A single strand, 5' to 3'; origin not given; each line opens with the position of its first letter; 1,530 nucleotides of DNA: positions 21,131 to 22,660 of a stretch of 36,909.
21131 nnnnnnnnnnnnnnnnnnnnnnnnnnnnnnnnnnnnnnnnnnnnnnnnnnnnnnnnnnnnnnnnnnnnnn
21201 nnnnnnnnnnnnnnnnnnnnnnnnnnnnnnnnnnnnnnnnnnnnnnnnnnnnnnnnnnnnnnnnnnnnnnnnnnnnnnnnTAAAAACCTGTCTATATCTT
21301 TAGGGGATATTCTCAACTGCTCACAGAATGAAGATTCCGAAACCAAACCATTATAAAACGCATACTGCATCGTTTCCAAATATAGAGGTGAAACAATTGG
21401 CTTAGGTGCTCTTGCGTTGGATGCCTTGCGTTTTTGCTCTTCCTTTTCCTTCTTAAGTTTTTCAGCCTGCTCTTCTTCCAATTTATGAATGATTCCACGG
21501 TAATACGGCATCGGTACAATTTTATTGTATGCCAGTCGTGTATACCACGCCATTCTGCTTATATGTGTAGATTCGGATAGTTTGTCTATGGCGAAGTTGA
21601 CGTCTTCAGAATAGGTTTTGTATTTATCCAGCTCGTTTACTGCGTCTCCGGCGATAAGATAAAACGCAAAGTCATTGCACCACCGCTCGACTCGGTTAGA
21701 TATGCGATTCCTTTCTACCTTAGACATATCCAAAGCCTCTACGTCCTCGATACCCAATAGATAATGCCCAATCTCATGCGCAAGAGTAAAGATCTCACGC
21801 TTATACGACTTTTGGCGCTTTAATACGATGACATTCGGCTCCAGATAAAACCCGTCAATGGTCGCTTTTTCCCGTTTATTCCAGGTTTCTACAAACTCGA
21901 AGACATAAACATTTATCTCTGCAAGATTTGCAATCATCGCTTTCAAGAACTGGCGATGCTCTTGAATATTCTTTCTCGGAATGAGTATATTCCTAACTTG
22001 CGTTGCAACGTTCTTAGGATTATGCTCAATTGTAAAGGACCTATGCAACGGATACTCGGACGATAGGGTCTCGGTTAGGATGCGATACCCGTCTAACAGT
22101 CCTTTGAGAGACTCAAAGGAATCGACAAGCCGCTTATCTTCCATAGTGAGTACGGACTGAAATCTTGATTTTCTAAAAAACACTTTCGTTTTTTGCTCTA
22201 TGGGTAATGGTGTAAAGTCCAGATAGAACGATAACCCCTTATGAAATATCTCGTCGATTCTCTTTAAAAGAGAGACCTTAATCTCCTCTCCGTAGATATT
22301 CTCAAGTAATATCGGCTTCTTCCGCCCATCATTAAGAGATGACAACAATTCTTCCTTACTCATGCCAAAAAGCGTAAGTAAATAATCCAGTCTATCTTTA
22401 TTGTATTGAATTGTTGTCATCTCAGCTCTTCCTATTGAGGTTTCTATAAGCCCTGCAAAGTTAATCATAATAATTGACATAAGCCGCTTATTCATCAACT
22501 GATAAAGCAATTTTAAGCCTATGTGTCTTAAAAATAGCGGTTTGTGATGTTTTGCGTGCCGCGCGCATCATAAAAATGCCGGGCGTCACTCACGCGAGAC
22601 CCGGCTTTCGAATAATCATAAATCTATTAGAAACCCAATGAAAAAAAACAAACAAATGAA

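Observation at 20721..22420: Self-contained AT-rich cassette: an HTH-ImmA/IrrE Zn-peptidase coupled to a DUF4411 PIN-like nuclease, wedged between terminase and portal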

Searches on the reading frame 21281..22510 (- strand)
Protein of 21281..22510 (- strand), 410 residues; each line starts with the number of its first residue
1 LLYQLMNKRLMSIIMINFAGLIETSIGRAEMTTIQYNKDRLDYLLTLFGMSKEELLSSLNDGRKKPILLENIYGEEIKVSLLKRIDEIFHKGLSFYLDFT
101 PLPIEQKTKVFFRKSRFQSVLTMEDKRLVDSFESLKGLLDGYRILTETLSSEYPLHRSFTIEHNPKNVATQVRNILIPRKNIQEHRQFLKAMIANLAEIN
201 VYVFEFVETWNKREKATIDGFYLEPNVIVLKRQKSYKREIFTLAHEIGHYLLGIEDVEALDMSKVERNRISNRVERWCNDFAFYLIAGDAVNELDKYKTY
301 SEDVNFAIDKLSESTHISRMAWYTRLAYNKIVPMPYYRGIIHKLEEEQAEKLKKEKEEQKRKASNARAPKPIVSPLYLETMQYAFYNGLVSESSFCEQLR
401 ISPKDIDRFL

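Call 3: search_protein_families(library=pfam, proteins=[window:21281-22510:-], max_evalue=0.01)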
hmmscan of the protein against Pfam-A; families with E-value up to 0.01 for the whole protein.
window:21281-22510:- (410 aa): 1 family
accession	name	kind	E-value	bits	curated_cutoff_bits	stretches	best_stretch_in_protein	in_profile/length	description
PF06114.19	Peptidase_M78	-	1.7e-07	31.5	22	1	218-267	18-67/123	IrrE N-terminal-like domain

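Call 4: search_protein_families(library=padloc, proteins=[window:21281-22510:-], max_evalue=0.01)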
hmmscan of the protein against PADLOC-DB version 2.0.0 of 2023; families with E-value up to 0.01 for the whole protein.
window:21281-22510:- (410 aa): 10 families
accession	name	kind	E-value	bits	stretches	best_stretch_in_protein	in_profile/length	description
PDLC04141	capP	-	5e-10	37.3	1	226-326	54-150/242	capP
PDLC03954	RmrA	-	9.7e-06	22.7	1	79-285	52-250/380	-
PDLC03944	RmrA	-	1.6e-05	22.1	1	105-285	68-241/384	-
PDLC03945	RmrA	-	0.00011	19.5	1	41-285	7-249/394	-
PDLC03947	RmrA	-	0.00034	17.5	1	225-282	194-247/383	-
PDLC03950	RmrA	-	0.00037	17.6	1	154-301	112-264/369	-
PDLC03949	RmrA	-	0.00061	16.8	1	227-364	177-298/363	-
PDLC04776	PDC-M69B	-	0.00075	17.3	0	223-304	65-148/272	-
PDLC03948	RmrA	-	0.0026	14.7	1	224-282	192-246/397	-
PDLC03946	RmrA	-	0.0031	14.3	1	226-345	177-283/357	-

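Call 6: search_protein_families(library=phrogs, proteins=[window:21281-22510:-], max_evalue=0.001)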
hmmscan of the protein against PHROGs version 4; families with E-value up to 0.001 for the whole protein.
window:21281-22510:- (410 aa): 5 families
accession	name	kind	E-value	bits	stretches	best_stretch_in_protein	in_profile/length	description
phrog_2439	-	transcription regulation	1.3e-17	64.7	1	33-362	4-313/367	transcriptional regulator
phrog_87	-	other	1.4e-09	39.1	1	193-326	46-161/227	metallo-protease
phrog_1914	-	unknown function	4.3e-08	34.1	1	202-365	57-216/222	-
phrog_18577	-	unknown function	3.2e-06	27.6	1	170-293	120-242/332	-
phrog_19315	-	unknown function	6.1e-05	23.2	1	225-318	79-174/348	-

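Call 37: find_homologous_proteins(query=window:21281-22420:-)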
Query window:21281-22420:- (380 aa): 1169 proteins with E <= 0.001 among 4020 candidates; the best 120 are listed.
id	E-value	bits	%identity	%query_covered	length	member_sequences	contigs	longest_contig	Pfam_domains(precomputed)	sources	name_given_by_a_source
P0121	1.8e-247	838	99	100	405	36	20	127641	PF06114.20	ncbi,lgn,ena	-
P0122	3.5e-210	716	83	100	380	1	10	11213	PF06114.20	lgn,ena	-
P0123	6.2e-210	715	84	100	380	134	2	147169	PF06114.20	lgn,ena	-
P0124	9.5e-210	714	83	100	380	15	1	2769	PF06114.20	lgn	-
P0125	2.3e-208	710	83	100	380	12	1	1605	PF06114.20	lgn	-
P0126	1.2e-207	707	82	100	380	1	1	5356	PF06114.20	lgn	-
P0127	1.3e-207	707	82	100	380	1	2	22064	PF06114.20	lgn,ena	-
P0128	1.6e-207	707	82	100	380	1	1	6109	PF06114.20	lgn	-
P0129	7.3e-207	705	82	100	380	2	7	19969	PF06114.20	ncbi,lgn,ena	-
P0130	4.3e-206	702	82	100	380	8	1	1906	PF06114.20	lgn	-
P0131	7.1e-206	702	82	100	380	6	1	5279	PF06114.20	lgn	-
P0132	7.2e-206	702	81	100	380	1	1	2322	PF06114.20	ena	-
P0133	2.0e-205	700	81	100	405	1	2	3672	PF06114.20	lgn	-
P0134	3.3e-205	699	82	100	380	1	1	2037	PF06114.20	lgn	-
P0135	4.3e-205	699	82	100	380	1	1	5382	PF06114.20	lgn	-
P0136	1.7e-204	697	81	100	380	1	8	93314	PF06114.20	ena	-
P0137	7.0e-204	695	81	100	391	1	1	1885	PF06114.20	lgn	-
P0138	1.0e-203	695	81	100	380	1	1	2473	PF06114.20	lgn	-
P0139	3.3e-203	693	80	100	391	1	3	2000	PF06114.20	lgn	-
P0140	2.9e-201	686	80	99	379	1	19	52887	PF06114.20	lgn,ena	-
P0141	1.3e-200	684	80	100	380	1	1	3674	PF06114.20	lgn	-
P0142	2.3e-199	680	78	100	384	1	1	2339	PF06114.20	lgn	-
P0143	9.5e-199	678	80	99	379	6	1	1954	PF06114.20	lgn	-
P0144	2.1e-198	677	81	97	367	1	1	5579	PF06114.20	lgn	-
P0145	7.9e-198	675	79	100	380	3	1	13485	PF06114.20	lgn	-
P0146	1.5e-197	674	79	100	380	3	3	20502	PF06114.20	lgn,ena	-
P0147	3.7e-196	670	79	100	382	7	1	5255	PF06114.20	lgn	-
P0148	9.1e-195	665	77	100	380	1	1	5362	PF06114.20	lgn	-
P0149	2.2e-193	661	76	99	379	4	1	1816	PF06114.20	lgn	-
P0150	3.3e-191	653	75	99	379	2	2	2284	PF06114.20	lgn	-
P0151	3.1e-190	650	76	99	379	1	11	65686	PF06114.20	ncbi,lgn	-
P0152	5.1e-190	649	76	99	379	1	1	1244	PF06114.20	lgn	-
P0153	9.5e-190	649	80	94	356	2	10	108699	PF06114.20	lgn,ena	-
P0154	2.5e-189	647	75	100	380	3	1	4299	PF06114.20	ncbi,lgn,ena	-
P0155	2.5e-188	644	76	100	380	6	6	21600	PF06114.20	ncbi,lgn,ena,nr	ncbi:MAG: ImmA/IrrE family metallo-endopeptidase [Muribaculaceae bacterium]|nr:ImmA/IrrE family meta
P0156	1.6e-180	618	72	100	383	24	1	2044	PF06114.20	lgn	-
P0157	1.0e-175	602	71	99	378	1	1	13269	PF06114.20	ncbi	-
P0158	4.3e-174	597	72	99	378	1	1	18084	PF06114.20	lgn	-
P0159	4.8e-174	597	70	100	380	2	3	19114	PF06114.20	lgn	-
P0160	3.4e-171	588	68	99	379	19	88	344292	PF06114.20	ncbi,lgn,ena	-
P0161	5.5e-171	587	69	100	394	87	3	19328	PF06114.20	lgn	-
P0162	8.9e-167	573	69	98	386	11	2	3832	PF06114.20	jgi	jgi:Zn-dependent peptidase ImmA (M78 family)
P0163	1.6e-166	572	67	100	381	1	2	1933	PF06114.20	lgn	-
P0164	1.2e-165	569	66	100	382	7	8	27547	PF06114.20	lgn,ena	-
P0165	2.2e-165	568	66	100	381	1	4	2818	PF06114.20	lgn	-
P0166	7.8e-165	567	66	100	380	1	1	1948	PF06114.20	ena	-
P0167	6.1e-164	564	67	100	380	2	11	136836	PF06114.20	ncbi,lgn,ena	-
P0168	1.7e-162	559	65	100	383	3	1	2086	PF06114.20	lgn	-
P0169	3.0e-162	558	70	95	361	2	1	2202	PF06114.20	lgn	-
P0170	3.5e-162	558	83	79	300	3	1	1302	PF06114.20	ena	-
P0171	4.5e-162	558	65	99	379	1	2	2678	PF06114.20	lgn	-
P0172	1.2e-161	556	65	100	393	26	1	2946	PF06114.20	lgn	-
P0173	1.3e-161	556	64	99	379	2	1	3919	PF06114.20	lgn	-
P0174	1.6e-161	556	64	99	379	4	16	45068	PF06114.20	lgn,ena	-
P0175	2.9e-161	555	64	100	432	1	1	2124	PF06114.20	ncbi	-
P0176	7.6e-161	553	66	97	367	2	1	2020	PF06114.20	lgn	-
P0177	8.6e-160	550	66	100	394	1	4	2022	PF06114.20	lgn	-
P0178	8.6e-160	550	64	99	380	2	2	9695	PF06114.20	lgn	-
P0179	5.4e-159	547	66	96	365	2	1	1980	PF06114.20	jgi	jgi:Zn-dependent peptidase ImmA (M78 family)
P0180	7.2e-159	547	64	99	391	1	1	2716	PF06114.20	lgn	-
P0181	1.2e-158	546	68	95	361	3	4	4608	PF06114.20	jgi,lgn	jgi:Zn-dependent peptidase ImmA (M78 family)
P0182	6.6e-158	544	65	99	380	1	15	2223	PF06114.20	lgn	-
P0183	5.9e-157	541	64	99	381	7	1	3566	PF06114.20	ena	-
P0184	1.4e-155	536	65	100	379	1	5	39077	PF06114.20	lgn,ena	-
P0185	3.8e-155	535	65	99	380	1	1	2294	PF06114.20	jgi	-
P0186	1.4e-154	533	64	100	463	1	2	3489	PF06114.20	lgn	-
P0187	6.3e-154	531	66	93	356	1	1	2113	PF06114.20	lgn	-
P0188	7.1e-153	527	65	95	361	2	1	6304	PF06114.20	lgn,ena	-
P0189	2.7e-152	525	66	95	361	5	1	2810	PF06114.20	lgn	-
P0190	3.7e-139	482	72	69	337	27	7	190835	PF06114.20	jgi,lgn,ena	-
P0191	8.8e-135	468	60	95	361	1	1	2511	PF06114.20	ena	-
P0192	7.3e-134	465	80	68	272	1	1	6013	PF06114.20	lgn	-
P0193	1.2e-118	415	65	74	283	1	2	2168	PF06114.20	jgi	jgi:Zn-dependent peptidase ImmA (M78 family)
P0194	7.6e-118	412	84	58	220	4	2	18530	PF06114.20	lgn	-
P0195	2.2e-112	394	61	69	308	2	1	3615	PF06114.20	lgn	-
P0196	6.7e-106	373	99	47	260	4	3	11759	-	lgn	-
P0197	7.2e-105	369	48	99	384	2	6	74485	PF06114.20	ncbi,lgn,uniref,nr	ncbi:ImmA/IrrE family metallo-endopeptidase [Odoribacter lunatus]|uniref:ImmA/IrrE family metallo-en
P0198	1.9e-102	361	47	99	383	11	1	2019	PF06114.20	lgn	-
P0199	7.6e-102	359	46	99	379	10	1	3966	PF06114.20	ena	-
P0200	3.0e-101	357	46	99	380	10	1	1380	PF06114.20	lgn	-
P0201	3.6e-101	357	47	99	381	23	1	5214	PF06114.20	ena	-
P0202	6.0e-101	356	48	99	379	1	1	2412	PF06114.20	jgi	jgi:Zn-dependent peptidase ImmA (M78 family)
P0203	1.5e-100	355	46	100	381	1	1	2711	PF06114.20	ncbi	-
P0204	3.8e-100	354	47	99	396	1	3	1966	PF06114.20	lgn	-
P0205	2.6e-99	351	46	100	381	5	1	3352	PF06114.20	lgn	-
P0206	6.6e-99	350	47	100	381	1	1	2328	PF06114.20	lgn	-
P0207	9.3e-99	349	46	99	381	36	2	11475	PF06114.20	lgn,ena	-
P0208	2.8e-98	348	47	100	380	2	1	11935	PF06114.20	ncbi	-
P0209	3.8e-98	347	46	100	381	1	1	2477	PF06114.20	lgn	-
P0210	9.0e-98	346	47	100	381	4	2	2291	PF06114.20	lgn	-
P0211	1.5e-97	345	46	100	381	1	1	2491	PF06114.20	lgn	-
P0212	2.6e-97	344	46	95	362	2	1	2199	PF06114.20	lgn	-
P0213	8.3e-97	343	45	99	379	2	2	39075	PF06114.20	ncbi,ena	-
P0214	1.1e-96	342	45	99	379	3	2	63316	PF06114.20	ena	-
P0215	1.2e-96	342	45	100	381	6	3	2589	PF06114.20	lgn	-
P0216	1.3e-96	342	45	99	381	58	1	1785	PF06114.20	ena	-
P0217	1.4e-96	342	45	100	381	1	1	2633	PF06114.20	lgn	-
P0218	1.8e-96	342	46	100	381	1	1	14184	PF06114.20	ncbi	-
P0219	3.3e-96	341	45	100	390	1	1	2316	PF06114.20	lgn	-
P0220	6.9e-96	340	47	100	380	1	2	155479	PF06114.20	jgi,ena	-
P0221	2.1e-95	338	44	99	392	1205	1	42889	PF06114.20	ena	-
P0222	3.8e-95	337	44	99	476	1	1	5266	PF06114.20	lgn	-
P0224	5.0e-95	337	45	99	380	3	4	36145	PF06114.20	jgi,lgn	jgi:Zn-dependent peptidase ImmA (M78 family)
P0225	7.6e-95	336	45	100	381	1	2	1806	PF06114.20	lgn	-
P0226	9.8e-95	336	45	99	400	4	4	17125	PF06114.20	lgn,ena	-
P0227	1.1e-94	336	45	99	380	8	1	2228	PF06114.20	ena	-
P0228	2.8e-94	335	43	99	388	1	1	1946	PF06114.20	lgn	-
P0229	3.6e-94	334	45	99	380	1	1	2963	PF06114.20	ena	-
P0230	3.7e-94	334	44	99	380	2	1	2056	PF06114.20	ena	-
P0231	8.1e-94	333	43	99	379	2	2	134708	PF06114.20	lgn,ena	-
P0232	9.1e-94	333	45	99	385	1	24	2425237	PF06114.20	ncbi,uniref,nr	ncbi:ImmA/IrrE family metallo-endopeptidase [Riemerella anatipestifer]|uniref:IrrE N-terminal-like d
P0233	1.3e-93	332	45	100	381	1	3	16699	PF06114.20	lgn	-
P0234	2.5e-93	331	43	99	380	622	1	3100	PF06114.20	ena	-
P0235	3.9e-93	331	45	99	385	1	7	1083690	PF06114.20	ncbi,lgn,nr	ncbi:ImmA/IrrE family metallo-endopeptidase [Riemerella anatipestifer]|nr:ImmA/IrrE family metallo-e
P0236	5.5e-93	330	45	99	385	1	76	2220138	PF06114.20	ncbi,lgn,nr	ncbi:ImmA/IrrE family metallo-endopeptidase [Riemerella anatipestifer]|nr:ImmA/IrrE family metallo-e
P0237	7.3e-93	330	43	99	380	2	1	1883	PF06114.20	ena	-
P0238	8.1e-93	330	45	99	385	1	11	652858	PF06114.20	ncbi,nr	ncbi:ImmA/IrrE family metallo-endopeptidase [Riemerella anatipestifer]|nr:ImmA/IrrE family metallo-e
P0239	1.1e-92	329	45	99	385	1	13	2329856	PF06114.20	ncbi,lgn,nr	ncbi:ImmA/IrrE family metallo-endopeptidase [Riemerella anatipestifer]|nr:ImmA/IrrE family metallo-e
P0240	3.0e-92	328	42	99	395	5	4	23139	PF06114.20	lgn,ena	-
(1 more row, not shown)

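Call 38: find_encoding_contigs(protein=P0121, flank=6000, max_places=8)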
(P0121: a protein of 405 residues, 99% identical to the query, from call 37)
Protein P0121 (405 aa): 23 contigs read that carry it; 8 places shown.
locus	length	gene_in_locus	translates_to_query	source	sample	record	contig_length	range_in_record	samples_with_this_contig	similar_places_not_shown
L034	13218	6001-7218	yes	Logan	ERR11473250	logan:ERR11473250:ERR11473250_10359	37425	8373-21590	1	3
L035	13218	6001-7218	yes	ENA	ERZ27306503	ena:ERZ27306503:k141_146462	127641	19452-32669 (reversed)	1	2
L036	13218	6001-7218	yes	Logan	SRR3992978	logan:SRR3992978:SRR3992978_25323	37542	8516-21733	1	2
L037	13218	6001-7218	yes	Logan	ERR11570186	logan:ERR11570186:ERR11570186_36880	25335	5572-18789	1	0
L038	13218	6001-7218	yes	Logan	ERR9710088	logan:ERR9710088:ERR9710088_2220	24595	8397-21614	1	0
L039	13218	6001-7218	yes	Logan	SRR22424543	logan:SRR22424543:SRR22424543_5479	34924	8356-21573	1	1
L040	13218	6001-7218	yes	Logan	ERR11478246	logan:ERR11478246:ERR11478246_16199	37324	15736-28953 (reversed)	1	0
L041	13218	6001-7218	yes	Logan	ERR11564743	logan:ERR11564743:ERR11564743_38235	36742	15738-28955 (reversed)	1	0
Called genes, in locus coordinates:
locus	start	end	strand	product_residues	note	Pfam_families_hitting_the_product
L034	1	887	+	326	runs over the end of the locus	-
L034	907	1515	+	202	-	-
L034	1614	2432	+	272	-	-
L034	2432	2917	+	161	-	-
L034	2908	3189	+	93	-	-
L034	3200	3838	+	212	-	-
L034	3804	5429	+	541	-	-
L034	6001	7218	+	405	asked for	PF06114:Peptidase_M78 (weak)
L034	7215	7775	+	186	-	PF14367:DUF4411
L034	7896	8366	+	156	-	-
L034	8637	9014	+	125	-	-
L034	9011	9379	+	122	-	-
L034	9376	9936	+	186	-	-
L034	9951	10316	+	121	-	-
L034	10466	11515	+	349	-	-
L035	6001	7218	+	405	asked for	PF06114:Peptidase_M78 (weak)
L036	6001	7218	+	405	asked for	PF06114:Peptidase_M78 (weak)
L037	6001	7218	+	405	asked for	PF06114:Peptidase_M78 (weak)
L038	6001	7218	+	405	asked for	PF06114:Peptidase_M78 (weak)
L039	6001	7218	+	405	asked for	PF06114:Peptidase_M78 (weak)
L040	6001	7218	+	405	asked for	PF06114:Peptidase_M78 (weak)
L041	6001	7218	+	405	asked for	PF06114:Peptidase_M78 (weak)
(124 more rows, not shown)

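Call 54: predict_structure(alignment_id=A3)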
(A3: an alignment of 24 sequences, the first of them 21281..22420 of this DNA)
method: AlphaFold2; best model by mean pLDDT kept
length: 380 residues; sequences in the alignment: 24
mean_pLDDT: 86.9   pTM: 0.87
mean pLDDT of the five models: 86.9, 86.1, 85.6, 83.9, 82.6
residues with pLDDT >= 90: 212; 70-90: 124; 50-70: 44; < 50: 0
segments of 3 or more residues with pLDDT < 50: none
pLDDT, mean of each block of 10 residues (from residue 1): 88 89 93 90 92 93 92 73 74 87 91 81 88 96 93 94 95 83 75 93 88 96 80 53 87 95 90 93 93 90 89 88 77 60 91 94 91 91
secondary structure, 60 per line:
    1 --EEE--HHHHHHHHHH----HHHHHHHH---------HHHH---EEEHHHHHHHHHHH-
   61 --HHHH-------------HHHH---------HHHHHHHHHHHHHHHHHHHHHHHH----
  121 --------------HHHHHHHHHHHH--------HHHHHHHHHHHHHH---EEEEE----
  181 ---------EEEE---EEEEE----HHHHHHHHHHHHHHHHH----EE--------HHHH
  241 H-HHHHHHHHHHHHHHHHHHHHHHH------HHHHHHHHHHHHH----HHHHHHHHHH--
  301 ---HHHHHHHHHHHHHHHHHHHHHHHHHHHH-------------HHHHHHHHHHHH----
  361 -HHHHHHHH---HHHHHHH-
elements in order: E3-5 H8-17 H22-29 H39-42 E46-48 H49-59 H63-66 H80-83 H93-116 H135-146 H155-168 E172-176 E190-193 E197-201 H206-222 H237-241 H243-265 H272-284 H289-298 H304-331 H345-356 H362-369 H373-379

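Call 56: search_solved_structures(query=A3, max_evalue=1, show_alignments=2)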
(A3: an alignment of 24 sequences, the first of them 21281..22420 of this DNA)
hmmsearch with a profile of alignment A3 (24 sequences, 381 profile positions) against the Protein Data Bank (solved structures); distinct sequences matched with E-value up to 1: 5.
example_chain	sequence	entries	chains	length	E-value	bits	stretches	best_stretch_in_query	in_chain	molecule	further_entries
9vzy_A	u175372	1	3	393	0.00017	23.9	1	194-327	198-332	HTH cro/C1-type domain-containing protein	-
3dte_A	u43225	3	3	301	0.0059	18.9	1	194-257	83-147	IrrE protein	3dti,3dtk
7t5t_A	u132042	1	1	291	0.0082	18.4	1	208-256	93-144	CapP toxin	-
8slm_A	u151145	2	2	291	0.023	16.9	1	199-258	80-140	Zn dependent hydrolase fused to HTH domain, IrrE ortholog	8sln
6tb4_J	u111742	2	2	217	0.25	13.5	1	238-343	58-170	Transcription initiation factor TFIID subunit 10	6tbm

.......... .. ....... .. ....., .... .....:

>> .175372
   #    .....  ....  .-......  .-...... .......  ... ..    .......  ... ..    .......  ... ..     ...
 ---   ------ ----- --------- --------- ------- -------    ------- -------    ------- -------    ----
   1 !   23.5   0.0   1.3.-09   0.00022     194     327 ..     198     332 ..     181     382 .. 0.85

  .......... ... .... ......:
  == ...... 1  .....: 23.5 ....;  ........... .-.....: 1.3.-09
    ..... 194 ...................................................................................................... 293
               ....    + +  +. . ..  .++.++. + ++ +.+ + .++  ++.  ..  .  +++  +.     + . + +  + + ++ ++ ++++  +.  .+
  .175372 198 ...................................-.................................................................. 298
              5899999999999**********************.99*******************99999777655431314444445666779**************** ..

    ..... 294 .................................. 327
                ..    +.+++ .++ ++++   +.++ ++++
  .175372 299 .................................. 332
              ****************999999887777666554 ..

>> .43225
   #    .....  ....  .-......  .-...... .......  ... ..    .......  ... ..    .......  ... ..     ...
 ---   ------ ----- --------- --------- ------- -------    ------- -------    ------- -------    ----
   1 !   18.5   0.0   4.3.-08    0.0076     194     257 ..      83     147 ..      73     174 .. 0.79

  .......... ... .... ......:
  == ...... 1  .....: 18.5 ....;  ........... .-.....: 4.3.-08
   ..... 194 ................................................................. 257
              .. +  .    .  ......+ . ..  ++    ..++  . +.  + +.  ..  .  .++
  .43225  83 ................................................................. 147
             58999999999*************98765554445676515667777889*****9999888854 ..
